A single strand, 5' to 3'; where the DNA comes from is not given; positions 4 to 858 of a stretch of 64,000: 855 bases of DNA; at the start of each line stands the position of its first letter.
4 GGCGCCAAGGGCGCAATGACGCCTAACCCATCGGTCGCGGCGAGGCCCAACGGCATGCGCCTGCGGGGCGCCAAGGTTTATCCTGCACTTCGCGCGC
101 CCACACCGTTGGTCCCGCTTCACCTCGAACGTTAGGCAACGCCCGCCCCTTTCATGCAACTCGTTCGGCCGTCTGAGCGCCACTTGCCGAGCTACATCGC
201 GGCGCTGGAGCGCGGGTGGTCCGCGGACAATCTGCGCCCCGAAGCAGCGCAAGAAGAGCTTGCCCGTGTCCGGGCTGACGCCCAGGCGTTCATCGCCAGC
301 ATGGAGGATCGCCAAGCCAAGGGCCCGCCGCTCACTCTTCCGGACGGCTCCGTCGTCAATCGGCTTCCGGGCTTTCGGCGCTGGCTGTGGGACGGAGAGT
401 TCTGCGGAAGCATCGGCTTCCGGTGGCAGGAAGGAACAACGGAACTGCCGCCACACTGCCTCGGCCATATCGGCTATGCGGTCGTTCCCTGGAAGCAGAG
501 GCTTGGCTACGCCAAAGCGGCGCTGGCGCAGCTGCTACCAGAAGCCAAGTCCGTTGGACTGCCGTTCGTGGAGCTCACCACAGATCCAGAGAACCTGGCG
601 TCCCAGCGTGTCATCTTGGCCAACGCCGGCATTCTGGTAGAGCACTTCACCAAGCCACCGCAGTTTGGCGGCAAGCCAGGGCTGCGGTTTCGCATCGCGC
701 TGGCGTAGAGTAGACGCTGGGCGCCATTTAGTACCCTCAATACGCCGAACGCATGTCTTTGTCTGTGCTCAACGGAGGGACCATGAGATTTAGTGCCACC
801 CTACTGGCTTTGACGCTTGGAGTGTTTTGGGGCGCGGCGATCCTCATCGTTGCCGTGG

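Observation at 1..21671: Integron gene-cassette array: attC sites punctuate a one-directional train of small accessory genes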

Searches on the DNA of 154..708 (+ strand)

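Call 35: build_rna_model(alignment_id=A1, structure=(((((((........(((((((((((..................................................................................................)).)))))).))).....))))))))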
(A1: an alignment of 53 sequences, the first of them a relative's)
Model R1 built from alignment A1 (53 sequences, 149 columns); structure: as given.
model positions 112; base pairs 18; branch points 0; effective number of sequences 7.77; information 0.59 bits per position. Calibrated on 0.2 Mb of random sequence (short: E-values are rough).
structure used (alignment columns):
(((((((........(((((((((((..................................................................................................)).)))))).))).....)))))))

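Call 36: search_with_rna_model(model_id=R1, source=window, filters=off, max_evalue=10, show_alignments=3)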
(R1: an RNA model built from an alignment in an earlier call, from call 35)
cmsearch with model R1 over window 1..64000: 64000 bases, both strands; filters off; matches with E-value up to 10: 55.
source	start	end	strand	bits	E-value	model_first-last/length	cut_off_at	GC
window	24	137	-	65.4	5.2e-16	1-112/112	no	0.68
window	8432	8557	-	48.1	3.1e-11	1-112/112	no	0.75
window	18803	18915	-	39.2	8.8e-09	1-112/112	no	0.72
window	7881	7949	-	31.5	1.1e-06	1-112/112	no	0.72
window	9769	9846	-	31.3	1.2e-06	1-112/112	no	0.62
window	6037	6147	-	30.4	2.3e-06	1-112/112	no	0.72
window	10292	10409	-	29.1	5.2e-06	1-112/112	no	0.74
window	1047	1130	-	27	2e-05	1-112/112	no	0.71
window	6225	6281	-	25.5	4.9e-05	7-106/112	no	0.68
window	1363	1419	-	22.9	0.00025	1-112/112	no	0.58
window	14900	14962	-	22.5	0.00034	1-112/112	no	0.68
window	1996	2058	-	16.3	0.017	1-112/112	no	0.76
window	12992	13075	-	13.9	0.078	1-112/112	no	0.65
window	7888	7949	+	13.1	0.13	1-112/112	no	0.74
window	19444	19512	-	13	0.14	1-112/112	no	0.62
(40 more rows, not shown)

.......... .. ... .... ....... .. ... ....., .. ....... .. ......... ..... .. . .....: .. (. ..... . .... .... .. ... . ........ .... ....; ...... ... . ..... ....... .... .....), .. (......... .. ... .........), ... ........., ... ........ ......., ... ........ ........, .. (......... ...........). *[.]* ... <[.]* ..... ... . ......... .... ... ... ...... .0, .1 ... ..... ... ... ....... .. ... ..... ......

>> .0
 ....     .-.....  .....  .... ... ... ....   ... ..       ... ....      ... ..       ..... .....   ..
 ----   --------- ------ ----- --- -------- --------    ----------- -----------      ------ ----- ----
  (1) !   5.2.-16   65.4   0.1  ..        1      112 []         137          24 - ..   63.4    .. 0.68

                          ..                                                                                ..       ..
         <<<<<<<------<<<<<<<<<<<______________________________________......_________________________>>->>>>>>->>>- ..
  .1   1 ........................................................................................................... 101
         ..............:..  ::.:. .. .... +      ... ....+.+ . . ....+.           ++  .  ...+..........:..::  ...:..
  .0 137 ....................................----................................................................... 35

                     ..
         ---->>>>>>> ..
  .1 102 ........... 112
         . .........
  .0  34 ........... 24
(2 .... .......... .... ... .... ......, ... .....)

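Call 37: search_with_rna_model(model_id=R1, sources=[L002, L034, L003, L050, L055, L080, L053, L043, L076], max_evalue=0.01)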
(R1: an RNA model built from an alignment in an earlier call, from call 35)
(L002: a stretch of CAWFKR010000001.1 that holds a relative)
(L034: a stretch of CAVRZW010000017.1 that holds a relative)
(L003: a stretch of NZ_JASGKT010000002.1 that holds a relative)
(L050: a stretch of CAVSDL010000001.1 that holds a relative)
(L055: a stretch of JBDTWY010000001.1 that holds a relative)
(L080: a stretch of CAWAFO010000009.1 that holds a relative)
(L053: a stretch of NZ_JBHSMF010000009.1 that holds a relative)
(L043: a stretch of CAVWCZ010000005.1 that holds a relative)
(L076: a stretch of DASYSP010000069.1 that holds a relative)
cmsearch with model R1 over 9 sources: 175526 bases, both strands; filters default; matches with E-value up to 0.01: 149.
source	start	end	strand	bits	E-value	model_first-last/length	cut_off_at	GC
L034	5936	6064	-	94.4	1.6e-23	1-112/112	no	0.68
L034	4540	4668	-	93.9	2.2e-23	1-112/112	no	0.71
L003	4569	4694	-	93.7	2.4e-23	1-112/112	no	0.7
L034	1200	1328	-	93.7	2.4e-23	1-112/112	no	0.7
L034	19119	19247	-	93.7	2.4e-23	1-112/112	no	0.7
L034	11247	11375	-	93.5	2.7e-23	1-112/112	no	0.67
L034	2617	2745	-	93.3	3.1e-23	1-112/112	no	0.71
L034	10059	10187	-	93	3.7e-23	1-112/112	no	0.69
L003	287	412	-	92.5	5e-23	1-112/112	no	0.67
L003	2661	2786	-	92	7.1e-23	1-112/112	no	0.69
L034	3323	3448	-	91.7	8.6e-23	1-112/112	no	0.71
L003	2085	2210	-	90.4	2e-22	1-112/112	no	0.67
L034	12982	13107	-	90.3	2.1e-22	1-112/112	no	0.67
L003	5649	5775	-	90.2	2.2e-22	1-112/112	no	0.7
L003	6307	6432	-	89.7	3e-22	1-112/112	no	0.66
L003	5138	5264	-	89.5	3.5e-22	1-112/112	no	0.7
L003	14751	14877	-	89.1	4.3e-22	1-112/112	no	0.7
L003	3369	3495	-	89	4.8e-22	1-112/112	no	0.69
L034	10602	10728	-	88.5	6.6e-22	1-112/112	no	0.74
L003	4002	4128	-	87.9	9.3e-22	1-112/112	no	0.71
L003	8788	8913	-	87.5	1.2e-21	1-112/112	no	0.65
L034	13619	13729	-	87.3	1.4e-21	1-112/112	no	0.67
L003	12827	12953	-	86.7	2e-21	1-112/112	no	0.69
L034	599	712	-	84.9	6.4e-21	1-112/112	no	0.68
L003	20146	20272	-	84.8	6.9e-21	1-112/112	no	0.68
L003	13434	13560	-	84.4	8.5e-21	1-112/112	no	0.69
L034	12405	12518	-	84.4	8.7e-21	1-112/112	no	0.71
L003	1428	1553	-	84.1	1e-20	1-112/112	no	0.7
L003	11070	11196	-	84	1.1e-20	1-112/112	no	0.69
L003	17209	17335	-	84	1.1e-20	1-112/112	no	0.69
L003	15409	15538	-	83.9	1.2e-20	1-112/112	no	0.66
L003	17867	17996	-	83.9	1.2e-20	1-112/112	no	0.66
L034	3851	3964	-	83.8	1.3e-20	1-112/112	no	0.69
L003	6974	7099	-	83.5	1.6e-20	1-112/112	no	0.68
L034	5212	5323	-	83.3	1.8e-20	1-112/112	no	0.68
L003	8214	8339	-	83.1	2e-20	1-112/112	no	0.67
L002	8536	8661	-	82.3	3.3e-20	1-112/112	no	0.69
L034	18462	18590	-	81.8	4.4e-20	1-112/112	no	0.71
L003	789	915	-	80.8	8.6e-20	1-112/112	no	0.69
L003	10567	10693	-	80.7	9e-20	1-112/112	no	0.69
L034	8788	8898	-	79.9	1.5e-19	1-112/112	no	0.64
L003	14200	14310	-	79.8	1.6e-19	1-112/112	no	0.66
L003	12259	12385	-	79.2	2.4e-19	1-112/112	no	0.69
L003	16121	16247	-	79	2.7e-19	1-112/112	no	0.69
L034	17748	17861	-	78.4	3.8e-19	1-112/112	no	0.71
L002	2164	2289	-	77.4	7.3e-19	1-112/112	no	0.7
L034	9371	9486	-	76.7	1.1e-18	1-112/112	no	0.68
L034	7279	7405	-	76.2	1.6e-18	1-112/112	no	0.69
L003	7663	7788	-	75.9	1.9e-18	1-112/112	no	0.68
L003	9859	9984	-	75.8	2e-18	1-112/112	no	0.7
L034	6657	6770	-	75.3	2.7e-18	1-112/112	no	0.68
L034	19697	19822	-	74.9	3.4e-18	1-112/112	no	0.7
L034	11855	11979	-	74.7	4.1e-18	1-112/112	no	0.74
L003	19642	19769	-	74.2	5.7e-18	1-112/112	no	0.69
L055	9905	9982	-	74.1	5.8e-18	1-112/112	no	0.6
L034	16674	16787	-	73.8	7.3e-18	1-112/112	no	0.7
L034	15536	15647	-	73.6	8.3e-18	1-112/112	no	0.71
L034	1834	1943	-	73.5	8.4e-18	1-112/112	no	0.68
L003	11665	11793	-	73.2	1e-17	1-112/112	no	0.71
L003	18480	18608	-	72.8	1.3e-17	1-112/112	no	0.67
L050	15759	15842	-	72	2.3e-17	1-112/112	no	0.7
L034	1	106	-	71.5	3.1e-17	1-107/112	3'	0.67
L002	9158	9247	-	71.4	3.2e-17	1-112/112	no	0.67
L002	4568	4635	-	71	4.2e-17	1-112/112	no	0.63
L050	16360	16443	-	70.4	6.1e-17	1-112/112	no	0.71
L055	11081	11177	-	70.1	7.6e-17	1-112/112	no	0.64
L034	14162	14274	-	69.9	8.5e-17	1-112/112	no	0.69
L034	14954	15082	-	69.7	9.7e-17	1-112/112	no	0.71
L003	19187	19257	-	68.5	2.1e-16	1-112/112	no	0.69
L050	12940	13022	-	68.4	2.1e-16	1-112/112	no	0.7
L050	16917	16997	-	66.8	6.1e-16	1-112/112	no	0.72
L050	15334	15417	-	66.7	6.3e-16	1-112/112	no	0.63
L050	5668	5730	-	66.7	6.5e-16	1-112/112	no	0.65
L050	4680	4780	-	65.2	1.6e-15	1-112/112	no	0.65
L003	16704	16832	-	65.2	1.7e-15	1-112/112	no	0.69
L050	6215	6278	-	65.1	1.8e-15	1-112/112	no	0.62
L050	6489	6552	-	65.1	1.8e-15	1-112/112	no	0.62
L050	5290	5372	-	65.1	1.8e-15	1-112/112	no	0.71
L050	5942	6005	-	64.6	2.4e-15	1-112/112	no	0.64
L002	3415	3504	-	64.5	2.6e-15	1-112/112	no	0.7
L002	5279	5390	-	64.3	2.9e-15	1-112/112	no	0.67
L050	7679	7760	-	63.4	5.1e-15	1-112/112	no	0.72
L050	19533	19596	-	63.3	5.7e-15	1-112/112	no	0.67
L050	9903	9985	-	62.3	1e-14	1-112/112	no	0.71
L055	10563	10655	-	61.8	1.4e-14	1-112/112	no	0.61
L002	2732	2822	-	61.6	1.6e-14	1-112/112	no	0.6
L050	14323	14412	-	61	2.4e-14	1-112/112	no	0.69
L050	7191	7281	-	60.7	2.9e-14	1-112/112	no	0.67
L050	8647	8737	-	60.7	2.9e-14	1-112/112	no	0.67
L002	7915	8004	-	60.3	3.6e-14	1-112/112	no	0.6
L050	4379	4469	-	60.1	4.1e-14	1-112/112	no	0.69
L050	17401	17492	-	59.4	6.4e-14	1-112/112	no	0.66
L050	6762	6849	-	59.2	7.2e-14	1-112/112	no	0.67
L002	5953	6023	-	59.1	8e-14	1-112/112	no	0.68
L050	8220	8303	-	58.9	9.2e-14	1-112/112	no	0.75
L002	3973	4062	-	57.8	1.8e-13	1-112/112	no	0.68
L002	6539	6616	-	57.5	2.2e-13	1-112/112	no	0.63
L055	8307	8399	-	56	5.6e-13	1-112/112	no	0.66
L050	13232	13295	-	55.7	6.7e-13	1-112/112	no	0.64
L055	12085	12177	-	54.8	1.2e-12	1-112/112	no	0.66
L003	9323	9382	-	54.7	1.3e-12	1-112/112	no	0.6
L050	13896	13979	-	54.2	1.7e-12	1-112/112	no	0.73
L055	7325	7417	-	54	2e-12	1-112/112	no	0.67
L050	5017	5095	-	54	2e-12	1-112/112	no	0.73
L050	19129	19192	-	53.1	3.5e-12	1-112/112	no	0.59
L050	11156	11240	-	52.8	4.1e-12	1-112/112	no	0.72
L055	7697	7789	-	51.7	8.4e-12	1-112/112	no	0.66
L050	17899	17983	-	51.2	1.2e-11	1-112/112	no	0.72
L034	16185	16242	-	50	2.5e-11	1-112/112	no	0.66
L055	16271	16363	-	50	2.5e-11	1-112/112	no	0.66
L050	10563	10646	-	49.9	2.7e-11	1-112/112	no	0.69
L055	13173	13265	-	49.8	2.9e-11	1-112/112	no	0.66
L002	7182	7271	-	49.1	4.3e-11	1-112/112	no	0.62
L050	14818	14879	-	48.3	7.3e-11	1-112/112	no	0.61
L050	18409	18490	-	46.7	2e-10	1-112/112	no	0.72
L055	19332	19411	-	46.2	2.7e-10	1-112/112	no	0.64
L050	9339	9402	-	46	3.1e-10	1-112/112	no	0.62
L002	14569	14646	-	41.9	4.2e-09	1-112/112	no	0.72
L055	8884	8976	-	40.6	9.6e-09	1-112/112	no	0.65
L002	9924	9984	-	40.3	1.1e-08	1-112/112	no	0.69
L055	9272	9364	-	39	2.7e-08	1-112/112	no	0.62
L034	17191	17256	-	37.3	8e-08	1-112/112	no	0.62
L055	20046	20125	-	37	9.7e-08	1-112/112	no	0.68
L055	18724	18816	-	31.6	3e-06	1-112/112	no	0.69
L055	16823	16882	-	29.5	1.1e-05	1-112/112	no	0.6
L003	8214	8339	+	27.7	3.5e-05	1-112/112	no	0.67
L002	10560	10687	-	27.4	4.1e-05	1-112/112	no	0.68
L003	6974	7099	+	27.3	4.3e-05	1-112/112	no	0.68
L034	13619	13729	+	26.4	7.7e-05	1-112/112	no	0.67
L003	4569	4694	+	25.1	0.00018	1-112/112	no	0.7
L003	789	915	+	24.9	0.0002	1-112/112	no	0.69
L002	12102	12179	-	24.6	0.00025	1-112/112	no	0.77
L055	11505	11597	-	24.3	0.00029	1-112/112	no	0.68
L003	2661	2786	+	22.8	0.00074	1-112/112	no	0.69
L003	2085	2210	+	22.4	0.00095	1-112/112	no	0.67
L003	287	412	+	22.4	0.00097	1-112/112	no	0.67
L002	8536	8661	+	22.3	0.001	1-112/112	no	0.69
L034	599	712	+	22.3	0.001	1-112/112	no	0.68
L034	2617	2745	+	22.1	0.0012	1-112/112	no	0.71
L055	19798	19853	-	20.1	0.0041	1-112/112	no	0.62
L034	4540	4668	+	19.9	0.0047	1-112/112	no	0.71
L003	17209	17335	+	19.9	0.0047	1-112/112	no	0.69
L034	3851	3964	+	19.4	0.0064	1-112/112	no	0.69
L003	5138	5264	+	19.3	0.007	1-112/112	no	0.7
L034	1834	1943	+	19.3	0.0072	1-112/112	no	0.68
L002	11080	11168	-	19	0.0085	1-112/112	no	0.73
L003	6307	6432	+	18.8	0.0095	1-112/112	no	0.66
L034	10059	10187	+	18.8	0.0095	1-112/112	no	0.69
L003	5649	5775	+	18.7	0.01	1-112/112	no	0.7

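Call 56: search_with_rna_model(model_id=R1, sources=[L029, L033], max_evalue=0.001)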
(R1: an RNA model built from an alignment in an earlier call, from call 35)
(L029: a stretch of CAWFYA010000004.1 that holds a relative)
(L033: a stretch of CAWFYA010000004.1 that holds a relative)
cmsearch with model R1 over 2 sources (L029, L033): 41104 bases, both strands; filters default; matches with E-value up to 0.001: 64.
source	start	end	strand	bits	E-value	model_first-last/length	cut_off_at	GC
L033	2158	2235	-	76.2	3.6e-19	1-112/112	no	0.68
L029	16519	16603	-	75.2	7.1e-19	1-112/112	no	0.72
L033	3392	3482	-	72.7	3.3e-18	1-112/112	no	0.7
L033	11801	11892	-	68.3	5.4e-17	1-112/112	no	0.7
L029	16952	17035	-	67.1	1.2e-16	1-112/112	no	0.68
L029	14114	14197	-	66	2.3e-16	1-112/112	no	0.67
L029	4447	4530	-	65.4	3.4e-16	1-112/112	no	0.65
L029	15084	15167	-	65.4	3.4e-16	1-112/112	no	0.65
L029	9899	9982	-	65.3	3.6e-16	1-112/112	no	0.64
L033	11097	11180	-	65.3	3.6e-16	1-112/112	no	0.64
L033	9923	9982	-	63.4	1.2e-15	1-112/112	no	0.62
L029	15688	15771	-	63.2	1.3e-15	1-112/112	no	0.67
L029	13105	13189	-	61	5.6e-15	1-112/112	no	0.71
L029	6349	6432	-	60.7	6.5e-15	1-112/112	no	0.67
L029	6700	6783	-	60.3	8.6e-15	1-112/112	no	0.73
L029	12188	12271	-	60.2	9.1e-15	1-112/112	no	0.68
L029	5771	5854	-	59.5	1.4e-14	1-112/112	no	0.7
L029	18481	18564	-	59.5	1.4e-14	1-112/112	no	0.7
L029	9367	9451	-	59.1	1.9e-14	1-112/112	no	0.67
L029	12743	12826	-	58.9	2.1e-14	1-112/112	no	0.68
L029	14642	14725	-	58.9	2.1e-14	1-112/112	no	0.7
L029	17499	17586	-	58.9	2.1e-14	1-112/112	no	0.68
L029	4021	4104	-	58.6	2.6e-14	1-112/112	no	0.69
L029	17947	18030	-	58.5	2.6e-14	1-112/112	no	0.69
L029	18972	19055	-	58.5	2.6e-14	1-112/112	no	0.69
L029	20232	20315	-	58.5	2.7e-14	1-112/112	no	0.68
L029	13658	13743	-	58.3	3e-14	1-112/112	no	0.73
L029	759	846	-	58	3.7e-14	1-112/112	no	0.65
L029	10563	10650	-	57.8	4.1e-14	1-112/112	no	0.68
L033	10563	10650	-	57.8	4.1e-14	1-112/112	no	0.68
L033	1167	1253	-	57.8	4.3e-14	1-112/112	no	0.7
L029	8203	8286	-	57.6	4.7e-14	1-112/112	no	0.69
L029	1220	1303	-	57.5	5.1e-14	1-112/112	no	0.64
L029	5144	5227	-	57.2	6.2e-14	1-112/112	no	0.7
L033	19444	19534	-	56.4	9.9e-14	1-112/112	no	0.69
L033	501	587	-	55.7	1.6e-13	1-112/112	no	0.72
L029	19517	19601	-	55.6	1.7e-13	1-112/112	no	0.69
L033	5439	5519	-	55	2.5e-13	1-112/112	no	0.74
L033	9285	9369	-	52.5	1.2e-12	1-112/112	no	0.67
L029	8711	8791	-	50.9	3.4e-12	1-112/112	no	0.68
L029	11639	11726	-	50.2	5.3e-12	1-112/112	no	0.73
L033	2628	2712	-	49.7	7e-12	1-112/112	no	0.66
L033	4404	4487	-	49.2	9.4e-12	1-112/112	no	0.7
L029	11112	11195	-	49.2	1e-11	1-112/112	no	0.68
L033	6953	7039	-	48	2.1e-11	1-112/112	no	0.74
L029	3091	3177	-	47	4e-11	1-112/112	no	0.67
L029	3543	3626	-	46.8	4.4e-11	1-112/112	no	0.64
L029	7247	7328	-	45.7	8.8e-11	1-112/112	no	0.66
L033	8120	8202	-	45.2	1.2e-10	1-112/112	no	0.66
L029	1786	1870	-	42.4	7.3e-10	1-112/112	no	0.67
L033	14649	14727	-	41.4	1.3e-09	1-112/112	no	0.7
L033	4894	4974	-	40.4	2.5e-09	1-112/112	no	0.68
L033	12460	12545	-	39.1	6e-09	1-112/112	no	0.66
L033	13063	13146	-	38.8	7e-09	1-112/112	no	0.7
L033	168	248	-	37.8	1.4e-08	1-112/112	no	0.65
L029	2498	2587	-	37.4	1.7e-08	1-112/112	no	0.61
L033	14036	14120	-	36.2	3.6e-08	1-112/112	no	0.66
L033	17199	17282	-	36.1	4e-08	1-112/112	no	0.63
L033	1546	1628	-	34.2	1.3e-07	1-112/112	no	0.66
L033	8705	8790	-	31.8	5.9e-07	1-112/112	no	0.64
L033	19958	20040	-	31.7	6.3e-07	1-112/112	no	0.67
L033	18931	19022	-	31.1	9.4e-07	1-112/112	no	0.72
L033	3283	3351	-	21.7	0.00035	1-112/112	no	0.51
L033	16660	16736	-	20.1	0.00099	1-112/112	no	0.69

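Call 64: search_dna_similar(query=L003:9323-9382:+, collection=plasmids, mode=near, max_rows=8, max_evalue=0.001)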
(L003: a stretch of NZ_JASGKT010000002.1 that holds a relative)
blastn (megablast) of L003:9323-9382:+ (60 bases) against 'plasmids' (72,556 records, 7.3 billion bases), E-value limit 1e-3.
Records with a match: 2518; places in all: 4038; records where one place covers at least 80% of the query: 2494.
Best place of each record, by identity: >=99% 9; 95-99% 2282; 90-95% 226; 80-90% 1.
By first word of the organism name: Escherichia 942; Klebsiella 474; Salmonella 450; Enterobacter 180; Pseudomonas 117; Acinetobacter 55; Providencia 51; Citrobacter 46; Proteus 32; Shigella 30; and 32 more.
By predicted mobility (MOB-suite, as given by PLSDB): conjugative 1833; non-mobilizable 405; mobilizable 280.
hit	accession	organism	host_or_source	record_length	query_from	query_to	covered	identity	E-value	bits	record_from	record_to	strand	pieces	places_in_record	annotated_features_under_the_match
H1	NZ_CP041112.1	Escherichia coli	Swine,Rectal swab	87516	3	60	97%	98.3%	3e-20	102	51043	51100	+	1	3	none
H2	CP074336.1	Salmonella enterica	Gallus gallus,food,broiler chicken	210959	3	60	97%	98.3%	3e-20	102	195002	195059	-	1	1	none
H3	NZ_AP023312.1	Salmonella enterica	Bos taurus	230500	3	60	97%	98.3%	3e-20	102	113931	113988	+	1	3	none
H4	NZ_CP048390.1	Klebsiella pneumoniae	Homo sapiens,cell culture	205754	3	60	97%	98.3%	3e-20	102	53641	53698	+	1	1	none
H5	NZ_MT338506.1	Pasteurella multocida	-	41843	3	60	97%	98.3%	3e-20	102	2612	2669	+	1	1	none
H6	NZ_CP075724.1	Escherichia coli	Sus scrofa,fecal sample,Pig feces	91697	3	60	97%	98.3%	3e-20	102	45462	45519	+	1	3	none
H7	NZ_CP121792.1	Aeromonas caviae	Homo sapiens,plasma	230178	3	60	97%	98.3%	3e-20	102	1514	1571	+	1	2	none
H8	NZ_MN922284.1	Actinobacillus pleuropneumoniae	-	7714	3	60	97%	98.3%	3e-20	102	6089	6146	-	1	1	none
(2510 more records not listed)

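Call 65: get_annotated_region(hit=H1, flank=5000)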
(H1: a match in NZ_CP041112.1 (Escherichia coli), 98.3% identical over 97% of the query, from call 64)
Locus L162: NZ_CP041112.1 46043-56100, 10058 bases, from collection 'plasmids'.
description: Escherichia coli strain ECCTRSRTH03 plasmid unnamed2, complete sequence
organism: Escherichia coli (NCBI taxid 562)
taxonomy: Bacteria; Pseudomonadota; Gammaproteobacteria; Enterobacterales; Enterobacteriaceae; Escherichia; Escherichia coli
host: -; source: Swine,Rectal swab; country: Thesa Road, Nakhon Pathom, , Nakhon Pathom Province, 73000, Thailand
typing (MOB-suite, as given by PLSDB): conjugative; replicon IncY; relaxase MOBC; mating-pair formation MPF_T
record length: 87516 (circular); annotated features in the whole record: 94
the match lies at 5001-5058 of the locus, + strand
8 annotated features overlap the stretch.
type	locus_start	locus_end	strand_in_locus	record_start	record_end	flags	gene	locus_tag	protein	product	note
CDS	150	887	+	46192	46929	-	-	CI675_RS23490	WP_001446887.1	recombinase family protein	GO:0006310 - DNA recombination [Evidence IEA]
CDS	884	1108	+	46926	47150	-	-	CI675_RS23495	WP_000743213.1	hypothetical protein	-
CDS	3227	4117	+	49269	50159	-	estX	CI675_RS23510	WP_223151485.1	alpha/beta fold putative hydrolase EstX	-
predicted_resistance_gene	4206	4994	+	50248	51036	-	aadA1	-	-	ANT(3'')-Ia family aminoglycoside nucleotidyltransferase AadA1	predicted by amrfinderplus; class AMINOGLYCOSIDE; identity 100.0%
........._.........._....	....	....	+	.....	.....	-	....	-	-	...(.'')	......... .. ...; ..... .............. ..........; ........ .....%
CDS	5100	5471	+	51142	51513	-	-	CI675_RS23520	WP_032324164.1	TIR domain-containing protein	-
CDS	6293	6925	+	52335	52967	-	-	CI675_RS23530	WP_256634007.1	transposase zinc-binding domain-containing protein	-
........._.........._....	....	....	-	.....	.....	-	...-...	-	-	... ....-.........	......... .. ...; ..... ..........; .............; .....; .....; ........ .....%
